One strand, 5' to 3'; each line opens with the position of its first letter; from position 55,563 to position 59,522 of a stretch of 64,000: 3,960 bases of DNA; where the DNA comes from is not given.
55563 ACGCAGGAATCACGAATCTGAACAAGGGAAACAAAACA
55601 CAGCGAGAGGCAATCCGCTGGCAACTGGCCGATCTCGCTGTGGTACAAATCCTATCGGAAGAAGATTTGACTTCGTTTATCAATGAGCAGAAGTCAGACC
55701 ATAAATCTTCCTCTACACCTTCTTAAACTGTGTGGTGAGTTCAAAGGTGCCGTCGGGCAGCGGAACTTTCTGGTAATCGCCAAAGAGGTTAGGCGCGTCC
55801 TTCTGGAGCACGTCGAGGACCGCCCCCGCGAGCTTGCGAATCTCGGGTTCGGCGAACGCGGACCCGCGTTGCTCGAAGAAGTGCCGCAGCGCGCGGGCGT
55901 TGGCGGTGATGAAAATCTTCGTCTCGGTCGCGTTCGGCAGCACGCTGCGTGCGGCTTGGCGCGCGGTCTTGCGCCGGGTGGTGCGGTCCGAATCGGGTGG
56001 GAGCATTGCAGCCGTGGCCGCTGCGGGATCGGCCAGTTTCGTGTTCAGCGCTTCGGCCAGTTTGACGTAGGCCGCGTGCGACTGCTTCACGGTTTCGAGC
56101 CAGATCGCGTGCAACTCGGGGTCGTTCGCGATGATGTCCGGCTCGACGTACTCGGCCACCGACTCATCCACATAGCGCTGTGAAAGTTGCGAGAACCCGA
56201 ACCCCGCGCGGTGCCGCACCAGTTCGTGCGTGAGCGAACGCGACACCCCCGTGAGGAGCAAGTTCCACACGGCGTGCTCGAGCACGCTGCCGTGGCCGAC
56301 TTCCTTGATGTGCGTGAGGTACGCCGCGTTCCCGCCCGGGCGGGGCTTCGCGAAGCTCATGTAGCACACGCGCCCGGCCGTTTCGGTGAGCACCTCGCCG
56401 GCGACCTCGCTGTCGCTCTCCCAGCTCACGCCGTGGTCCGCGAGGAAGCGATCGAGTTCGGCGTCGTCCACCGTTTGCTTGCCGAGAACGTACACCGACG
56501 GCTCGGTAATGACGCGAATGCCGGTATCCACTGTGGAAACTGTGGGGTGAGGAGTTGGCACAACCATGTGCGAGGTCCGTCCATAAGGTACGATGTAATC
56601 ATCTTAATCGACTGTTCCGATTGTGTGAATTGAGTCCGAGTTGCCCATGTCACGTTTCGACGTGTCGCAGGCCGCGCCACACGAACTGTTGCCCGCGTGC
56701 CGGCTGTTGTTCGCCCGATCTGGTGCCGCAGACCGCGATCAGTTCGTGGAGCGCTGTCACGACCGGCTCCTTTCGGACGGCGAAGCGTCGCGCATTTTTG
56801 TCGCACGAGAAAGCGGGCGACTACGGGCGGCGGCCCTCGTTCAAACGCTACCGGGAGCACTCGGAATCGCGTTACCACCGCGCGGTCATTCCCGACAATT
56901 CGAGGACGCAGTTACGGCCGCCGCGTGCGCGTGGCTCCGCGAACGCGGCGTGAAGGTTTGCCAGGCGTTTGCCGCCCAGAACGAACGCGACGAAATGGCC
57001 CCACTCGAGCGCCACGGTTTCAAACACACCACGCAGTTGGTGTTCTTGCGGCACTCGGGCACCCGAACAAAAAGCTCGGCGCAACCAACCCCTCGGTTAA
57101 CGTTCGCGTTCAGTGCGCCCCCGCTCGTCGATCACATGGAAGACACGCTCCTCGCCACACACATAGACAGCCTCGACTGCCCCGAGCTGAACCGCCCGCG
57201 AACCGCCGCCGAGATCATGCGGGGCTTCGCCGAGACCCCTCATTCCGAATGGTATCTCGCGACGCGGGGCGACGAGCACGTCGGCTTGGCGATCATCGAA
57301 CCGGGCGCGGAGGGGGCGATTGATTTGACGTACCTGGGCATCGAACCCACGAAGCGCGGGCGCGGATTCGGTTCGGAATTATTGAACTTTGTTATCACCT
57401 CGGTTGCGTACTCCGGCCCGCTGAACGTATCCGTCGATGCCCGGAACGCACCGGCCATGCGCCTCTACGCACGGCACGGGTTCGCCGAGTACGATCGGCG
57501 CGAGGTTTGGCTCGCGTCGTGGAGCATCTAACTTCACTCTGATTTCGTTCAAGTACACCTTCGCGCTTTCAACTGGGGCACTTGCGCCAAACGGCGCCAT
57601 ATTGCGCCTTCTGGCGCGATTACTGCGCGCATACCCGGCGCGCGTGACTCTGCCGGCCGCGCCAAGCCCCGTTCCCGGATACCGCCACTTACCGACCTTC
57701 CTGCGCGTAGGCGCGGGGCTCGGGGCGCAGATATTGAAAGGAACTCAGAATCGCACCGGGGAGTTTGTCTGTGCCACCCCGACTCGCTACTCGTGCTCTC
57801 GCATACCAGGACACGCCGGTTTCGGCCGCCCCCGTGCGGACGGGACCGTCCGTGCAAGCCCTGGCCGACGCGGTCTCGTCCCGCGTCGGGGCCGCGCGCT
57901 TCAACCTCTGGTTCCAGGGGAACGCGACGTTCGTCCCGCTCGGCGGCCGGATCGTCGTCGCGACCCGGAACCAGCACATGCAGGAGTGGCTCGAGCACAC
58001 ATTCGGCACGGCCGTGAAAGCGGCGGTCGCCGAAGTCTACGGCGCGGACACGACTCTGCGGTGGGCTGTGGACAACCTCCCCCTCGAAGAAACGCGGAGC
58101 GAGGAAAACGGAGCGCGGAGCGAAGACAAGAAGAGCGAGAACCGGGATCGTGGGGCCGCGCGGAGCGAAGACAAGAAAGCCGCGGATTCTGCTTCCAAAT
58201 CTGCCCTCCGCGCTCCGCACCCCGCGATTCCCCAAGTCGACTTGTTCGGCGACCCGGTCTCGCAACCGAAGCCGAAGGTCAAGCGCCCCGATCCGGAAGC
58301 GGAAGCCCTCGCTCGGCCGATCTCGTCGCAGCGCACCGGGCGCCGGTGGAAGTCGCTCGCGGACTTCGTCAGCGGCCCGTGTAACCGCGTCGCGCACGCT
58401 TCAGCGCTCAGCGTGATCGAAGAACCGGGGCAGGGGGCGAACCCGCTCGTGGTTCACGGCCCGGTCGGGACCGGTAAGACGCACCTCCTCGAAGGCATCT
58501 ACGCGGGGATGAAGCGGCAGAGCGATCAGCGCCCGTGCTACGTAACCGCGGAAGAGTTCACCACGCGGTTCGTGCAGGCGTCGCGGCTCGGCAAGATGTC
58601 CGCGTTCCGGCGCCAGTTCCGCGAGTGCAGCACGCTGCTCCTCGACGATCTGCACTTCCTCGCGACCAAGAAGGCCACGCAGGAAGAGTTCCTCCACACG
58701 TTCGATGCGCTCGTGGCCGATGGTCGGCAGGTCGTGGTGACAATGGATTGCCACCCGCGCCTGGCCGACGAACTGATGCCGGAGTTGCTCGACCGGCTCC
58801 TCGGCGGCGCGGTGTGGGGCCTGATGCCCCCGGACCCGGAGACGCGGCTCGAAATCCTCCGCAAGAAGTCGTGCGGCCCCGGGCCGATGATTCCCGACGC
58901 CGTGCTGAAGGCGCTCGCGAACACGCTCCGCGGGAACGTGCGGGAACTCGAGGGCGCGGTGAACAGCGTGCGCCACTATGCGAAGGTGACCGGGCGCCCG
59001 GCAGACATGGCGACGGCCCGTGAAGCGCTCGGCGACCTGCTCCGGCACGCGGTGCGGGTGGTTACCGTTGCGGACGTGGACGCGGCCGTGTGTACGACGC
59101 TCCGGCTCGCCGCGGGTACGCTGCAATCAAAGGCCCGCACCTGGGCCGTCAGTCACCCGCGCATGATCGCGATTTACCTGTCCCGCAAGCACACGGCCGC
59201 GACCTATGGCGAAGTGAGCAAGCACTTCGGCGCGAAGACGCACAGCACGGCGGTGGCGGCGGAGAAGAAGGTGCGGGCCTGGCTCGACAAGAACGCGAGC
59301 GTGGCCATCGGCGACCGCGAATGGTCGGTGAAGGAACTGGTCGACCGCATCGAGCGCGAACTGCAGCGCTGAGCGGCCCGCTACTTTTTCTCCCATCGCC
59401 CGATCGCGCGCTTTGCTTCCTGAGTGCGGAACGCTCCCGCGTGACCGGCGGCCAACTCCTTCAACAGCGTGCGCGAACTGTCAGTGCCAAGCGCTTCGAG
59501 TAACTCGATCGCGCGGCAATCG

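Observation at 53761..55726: Low-GC, translationally coupled three-gene operon of unknown function (candidate horizontally acquired system)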

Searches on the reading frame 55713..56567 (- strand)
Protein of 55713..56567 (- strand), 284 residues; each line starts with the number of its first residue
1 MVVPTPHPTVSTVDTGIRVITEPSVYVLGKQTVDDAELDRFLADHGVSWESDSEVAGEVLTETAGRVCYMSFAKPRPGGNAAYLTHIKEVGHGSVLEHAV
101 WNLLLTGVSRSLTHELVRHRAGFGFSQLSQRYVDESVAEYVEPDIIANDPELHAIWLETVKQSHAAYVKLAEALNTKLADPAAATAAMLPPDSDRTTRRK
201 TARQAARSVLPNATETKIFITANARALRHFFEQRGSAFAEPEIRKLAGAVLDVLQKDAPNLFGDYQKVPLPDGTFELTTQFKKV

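Call 72: find_related_loci(query=window:55716-56567:-, collection=metagenome_contigs, flank=5000)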
Query window:55716-56567:- (284 aa) in metagenome_contigs; peptide patterns used: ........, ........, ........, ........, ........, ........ (x = any residue, [..] = any of these).
600 stretches matched a pattern (row limit reached: there are more); 490 encode a relative of the query (tblastn E <= 1e-3); the best 80 are kept; 80 distinct loci.
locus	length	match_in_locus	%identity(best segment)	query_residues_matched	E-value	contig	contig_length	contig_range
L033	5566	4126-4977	94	1-284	6e-179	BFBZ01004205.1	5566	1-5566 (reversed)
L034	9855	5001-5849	92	1-284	4e-171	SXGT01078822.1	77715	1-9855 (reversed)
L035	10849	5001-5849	92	1-284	4e-171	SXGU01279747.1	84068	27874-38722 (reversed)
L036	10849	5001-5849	88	1-284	3e-170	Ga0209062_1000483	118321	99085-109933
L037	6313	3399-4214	85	13-284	1e-161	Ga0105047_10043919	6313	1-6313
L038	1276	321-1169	89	1-284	2e-175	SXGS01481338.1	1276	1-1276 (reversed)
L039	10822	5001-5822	84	11-284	1e-158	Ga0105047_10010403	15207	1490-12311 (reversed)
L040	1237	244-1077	85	8-284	1e-173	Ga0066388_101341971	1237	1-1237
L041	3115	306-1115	85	15-284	1e-156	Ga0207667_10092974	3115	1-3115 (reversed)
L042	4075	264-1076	83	14-284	3e-153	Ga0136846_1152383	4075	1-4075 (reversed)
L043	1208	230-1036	82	16-284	2e-162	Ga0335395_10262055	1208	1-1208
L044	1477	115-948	82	2-284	4e-161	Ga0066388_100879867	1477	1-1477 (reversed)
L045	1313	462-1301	75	4-284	1e-160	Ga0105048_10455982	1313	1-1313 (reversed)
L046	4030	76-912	76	5-284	9e-149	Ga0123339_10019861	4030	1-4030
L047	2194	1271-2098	82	8-284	1e-154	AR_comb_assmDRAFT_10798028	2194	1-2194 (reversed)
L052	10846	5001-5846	82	2-284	9e-142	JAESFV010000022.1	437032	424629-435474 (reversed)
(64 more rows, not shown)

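Call 93: search_protein_families(library=pfam, proteins=[window:55713-56567:-], max_evalue=0.001)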
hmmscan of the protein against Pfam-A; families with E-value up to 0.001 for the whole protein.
window:55713-56567:- (284 aa): 1 family
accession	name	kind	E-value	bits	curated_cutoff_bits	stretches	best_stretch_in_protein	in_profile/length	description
PF02511.20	Thy1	-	4.7e-50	170.5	24.8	1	58-260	10-191/191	Thymidylate synthase complementing protein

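Call 97: search_protein_families(library=pfam, proteins=[L036:6050-6982:+, L052:5937-6707:+], max_evalue=0.05)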
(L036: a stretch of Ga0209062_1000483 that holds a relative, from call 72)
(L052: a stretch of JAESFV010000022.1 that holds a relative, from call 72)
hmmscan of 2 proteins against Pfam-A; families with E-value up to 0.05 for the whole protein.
L036:6050-6982:+ (311 aa): 3 families
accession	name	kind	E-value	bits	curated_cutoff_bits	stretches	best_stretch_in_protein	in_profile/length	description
PF00337.29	Gal-bind_lectin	-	0.013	15.3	22.1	1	241-275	72-106/132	Galactoside-binding lectin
PF16767.10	KinB_sensor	-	0.03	15.2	27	0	57-127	37-115/122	Sensor domain of alginate biosynthesis sensor protein KinB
PF19763.6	DUF6250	-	0.048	13.9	26.9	0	243-302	107-165/165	Domain of unknown function (DUF6250)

L052:5937-6707:+ (257 aa): 0 families

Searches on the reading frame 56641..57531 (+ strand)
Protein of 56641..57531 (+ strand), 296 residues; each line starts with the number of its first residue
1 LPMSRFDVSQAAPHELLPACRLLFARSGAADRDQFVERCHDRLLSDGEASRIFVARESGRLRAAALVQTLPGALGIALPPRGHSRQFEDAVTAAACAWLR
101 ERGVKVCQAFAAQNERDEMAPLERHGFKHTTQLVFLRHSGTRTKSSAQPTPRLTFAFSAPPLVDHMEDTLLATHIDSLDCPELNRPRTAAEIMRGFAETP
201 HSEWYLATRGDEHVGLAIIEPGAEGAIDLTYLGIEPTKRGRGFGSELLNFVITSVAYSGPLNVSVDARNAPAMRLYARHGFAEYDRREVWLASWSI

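Call 93: search_protein_families(library=pfam, proteins=[window:56641-57531:+], max_evalue=0.001)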
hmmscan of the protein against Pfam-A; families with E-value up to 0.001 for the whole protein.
window:56641-57531:+ (296 aa): 4 families
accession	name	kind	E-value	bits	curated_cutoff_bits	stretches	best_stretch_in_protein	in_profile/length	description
PF00583.31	Acetyltransf_1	-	4.3e-11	43.6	20.7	1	181-281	12-116/116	Acetyltransferase (GNAT) family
PF13508.13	Acetyltransf_7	-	3.6e-10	40.5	27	1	201-282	2-83/84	Acetyltransferase (GNAT) domain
PF13673.13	Acetyltransf_10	-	1.4e-06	28.7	23.6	1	193-286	22-112/128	Acetyltransferase (GNAT) domain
PF08445.16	FR47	-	4.5e-06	27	22.1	1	229-290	24-85/86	FR47-like protein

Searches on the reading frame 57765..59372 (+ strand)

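Call 93: search_protein_families(library=pfam, proteins=[window:57765-59372:+], max_evalue=0.001)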
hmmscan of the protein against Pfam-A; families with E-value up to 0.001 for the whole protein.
window:57765-59372:+ (535 aa): 6 families
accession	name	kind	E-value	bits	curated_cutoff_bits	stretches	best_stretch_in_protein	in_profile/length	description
PF00308.24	Bac_DnaA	-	4.7e-41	141.1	23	1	199-348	8-158/162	Bacterial DnaA ATPAse domain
PF08299.17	Bac_DnaA_C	-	4e-14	52.8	31.5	1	437-503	3-69/69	Bacterial dnaA protein helix-turn-helix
PF01695.23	IstB_IS21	-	1.7e-06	28.1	24.1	1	225-327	92-192/238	IstB-like ATP binding protein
PF00004.35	AAA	-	5.4e-06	27.3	21.2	1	229-344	2-122/131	ATPase family associated with various cellular activities (AAA)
PF13401.12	AAA_22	-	7.9e-05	23.4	27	1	224-337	4-100/130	AAA domain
PF13191.12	AAA_16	-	0.00026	22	32.6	1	220-345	18-155/167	AAA ATPase domain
